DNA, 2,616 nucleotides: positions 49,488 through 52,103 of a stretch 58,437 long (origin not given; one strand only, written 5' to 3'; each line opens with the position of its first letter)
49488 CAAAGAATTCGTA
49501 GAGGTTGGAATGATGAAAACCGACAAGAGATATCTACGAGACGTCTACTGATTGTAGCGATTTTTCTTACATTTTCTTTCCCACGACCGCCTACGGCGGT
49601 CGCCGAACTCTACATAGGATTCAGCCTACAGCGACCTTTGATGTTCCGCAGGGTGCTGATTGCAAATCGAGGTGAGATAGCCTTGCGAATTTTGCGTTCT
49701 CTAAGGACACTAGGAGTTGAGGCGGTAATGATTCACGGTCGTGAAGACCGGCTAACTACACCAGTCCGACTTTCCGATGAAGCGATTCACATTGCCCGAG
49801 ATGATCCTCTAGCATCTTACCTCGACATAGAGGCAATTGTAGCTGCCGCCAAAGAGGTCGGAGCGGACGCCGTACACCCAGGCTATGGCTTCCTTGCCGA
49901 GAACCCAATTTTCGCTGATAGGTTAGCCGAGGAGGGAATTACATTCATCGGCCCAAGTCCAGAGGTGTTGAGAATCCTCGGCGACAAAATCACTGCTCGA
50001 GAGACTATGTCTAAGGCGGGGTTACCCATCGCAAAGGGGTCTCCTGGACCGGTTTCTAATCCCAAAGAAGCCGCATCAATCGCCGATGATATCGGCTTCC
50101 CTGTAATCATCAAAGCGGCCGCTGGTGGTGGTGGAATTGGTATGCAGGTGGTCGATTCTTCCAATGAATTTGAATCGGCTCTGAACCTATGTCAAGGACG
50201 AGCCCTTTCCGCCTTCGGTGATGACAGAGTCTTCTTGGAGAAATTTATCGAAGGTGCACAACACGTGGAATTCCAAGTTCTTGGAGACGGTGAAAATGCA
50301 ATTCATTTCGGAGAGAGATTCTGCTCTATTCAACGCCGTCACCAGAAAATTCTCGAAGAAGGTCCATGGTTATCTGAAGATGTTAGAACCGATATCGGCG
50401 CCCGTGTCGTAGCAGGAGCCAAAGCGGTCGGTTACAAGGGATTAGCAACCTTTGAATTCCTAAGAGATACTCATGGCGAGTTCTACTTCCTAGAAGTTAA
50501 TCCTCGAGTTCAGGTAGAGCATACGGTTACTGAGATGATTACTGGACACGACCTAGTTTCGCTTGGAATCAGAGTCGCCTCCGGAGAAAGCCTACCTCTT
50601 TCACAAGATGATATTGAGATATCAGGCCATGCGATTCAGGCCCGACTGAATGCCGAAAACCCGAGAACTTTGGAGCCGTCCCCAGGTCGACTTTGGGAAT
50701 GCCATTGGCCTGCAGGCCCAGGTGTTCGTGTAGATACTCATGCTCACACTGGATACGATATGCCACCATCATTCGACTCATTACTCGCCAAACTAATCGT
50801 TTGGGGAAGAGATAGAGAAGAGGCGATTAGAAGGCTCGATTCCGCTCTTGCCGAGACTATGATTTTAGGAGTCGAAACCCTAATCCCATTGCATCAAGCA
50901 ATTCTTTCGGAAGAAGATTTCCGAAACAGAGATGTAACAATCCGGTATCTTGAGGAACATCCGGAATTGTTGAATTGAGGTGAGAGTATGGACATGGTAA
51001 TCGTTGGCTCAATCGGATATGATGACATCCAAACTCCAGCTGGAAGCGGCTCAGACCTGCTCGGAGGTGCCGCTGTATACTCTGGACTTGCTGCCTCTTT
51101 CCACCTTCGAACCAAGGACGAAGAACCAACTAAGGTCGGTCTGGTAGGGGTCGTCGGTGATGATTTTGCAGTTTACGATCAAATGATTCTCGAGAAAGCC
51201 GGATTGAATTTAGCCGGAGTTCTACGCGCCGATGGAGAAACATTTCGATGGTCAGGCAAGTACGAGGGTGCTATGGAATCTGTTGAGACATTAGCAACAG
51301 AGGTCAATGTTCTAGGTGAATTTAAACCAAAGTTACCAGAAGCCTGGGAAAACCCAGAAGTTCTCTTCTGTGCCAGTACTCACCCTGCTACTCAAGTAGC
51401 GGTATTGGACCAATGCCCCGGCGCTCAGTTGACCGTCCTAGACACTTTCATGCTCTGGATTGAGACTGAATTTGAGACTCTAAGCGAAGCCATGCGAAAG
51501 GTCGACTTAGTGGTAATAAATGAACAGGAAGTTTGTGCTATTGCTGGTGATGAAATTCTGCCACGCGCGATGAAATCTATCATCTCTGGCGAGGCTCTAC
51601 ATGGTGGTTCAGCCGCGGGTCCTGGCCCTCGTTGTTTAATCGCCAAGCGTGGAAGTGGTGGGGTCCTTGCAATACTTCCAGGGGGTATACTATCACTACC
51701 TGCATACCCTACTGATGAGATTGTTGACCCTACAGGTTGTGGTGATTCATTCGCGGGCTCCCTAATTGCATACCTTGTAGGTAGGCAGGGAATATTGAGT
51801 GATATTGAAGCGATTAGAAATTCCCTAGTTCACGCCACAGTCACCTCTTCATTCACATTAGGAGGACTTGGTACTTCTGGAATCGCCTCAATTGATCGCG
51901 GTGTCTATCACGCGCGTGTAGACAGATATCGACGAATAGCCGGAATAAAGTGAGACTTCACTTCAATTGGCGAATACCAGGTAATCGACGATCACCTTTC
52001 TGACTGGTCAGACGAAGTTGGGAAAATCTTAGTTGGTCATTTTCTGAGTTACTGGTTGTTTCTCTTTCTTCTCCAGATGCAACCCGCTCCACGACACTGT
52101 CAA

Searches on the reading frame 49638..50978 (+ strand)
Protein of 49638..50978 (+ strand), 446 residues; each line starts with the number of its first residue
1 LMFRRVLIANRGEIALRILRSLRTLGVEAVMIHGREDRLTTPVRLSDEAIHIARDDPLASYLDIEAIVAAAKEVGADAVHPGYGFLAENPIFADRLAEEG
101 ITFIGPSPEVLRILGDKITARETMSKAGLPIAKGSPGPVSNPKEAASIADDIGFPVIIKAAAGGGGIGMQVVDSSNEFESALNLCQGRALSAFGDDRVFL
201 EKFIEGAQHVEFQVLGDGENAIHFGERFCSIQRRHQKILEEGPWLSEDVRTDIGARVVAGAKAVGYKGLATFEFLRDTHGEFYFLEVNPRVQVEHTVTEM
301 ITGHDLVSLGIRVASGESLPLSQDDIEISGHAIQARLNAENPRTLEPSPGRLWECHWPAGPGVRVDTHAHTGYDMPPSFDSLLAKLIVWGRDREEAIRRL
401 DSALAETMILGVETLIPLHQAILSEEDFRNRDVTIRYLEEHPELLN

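Call 53: search_protein_families(library=pfam, proteins=[window:49638-50978:+], max_evalue=0.00001)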
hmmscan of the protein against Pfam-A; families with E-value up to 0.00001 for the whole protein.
window:49638-50978:+ (446 aa): 5 families
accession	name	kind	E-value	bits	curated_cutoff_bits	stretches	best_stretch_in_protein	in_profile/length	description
PF02786.22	CPSase_L_D2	-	1e-61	208.6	19.8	1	116-320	1-209/211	Carbamoyl-phosphate synthase L chain, ATP binding domain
PF00289.28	Biotin_carb_N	-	3.3e-39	134.2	25.5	1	2-111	1-110/110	Biotin carboxylase, N-terminal domain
PF02785.25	Biotin_carb_C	-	3.8e-35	120.7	32.4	1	334-440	1-108/108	Biotin carboxylase C-terminal domain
PF07478.18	Dala_Dala_lig_C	-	6.9e-12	45.7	24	1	143-289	26-174/204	D-ala D-ala ligase C-terminus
PF02222.28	ATP-grasp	-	1.6e-07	31.6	27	1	139-291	16-163/179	ATP-grasp domain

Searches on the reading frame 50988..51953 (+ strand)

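Call 53: search_protein_families(library=pfam, proteins=[window:50988-51953:+], max_evalue=0.00001)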
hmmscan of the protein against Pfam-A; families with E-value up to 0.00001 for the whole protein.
window:50988-51953:+ (321 aa): 1 family
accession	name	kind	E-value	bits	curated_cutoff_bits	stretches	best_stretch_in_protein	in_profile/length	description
PF00294.29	PfkB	-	2e-13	50.8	25.8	1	49-265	52-271/302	pfkB family carbohydrate kinase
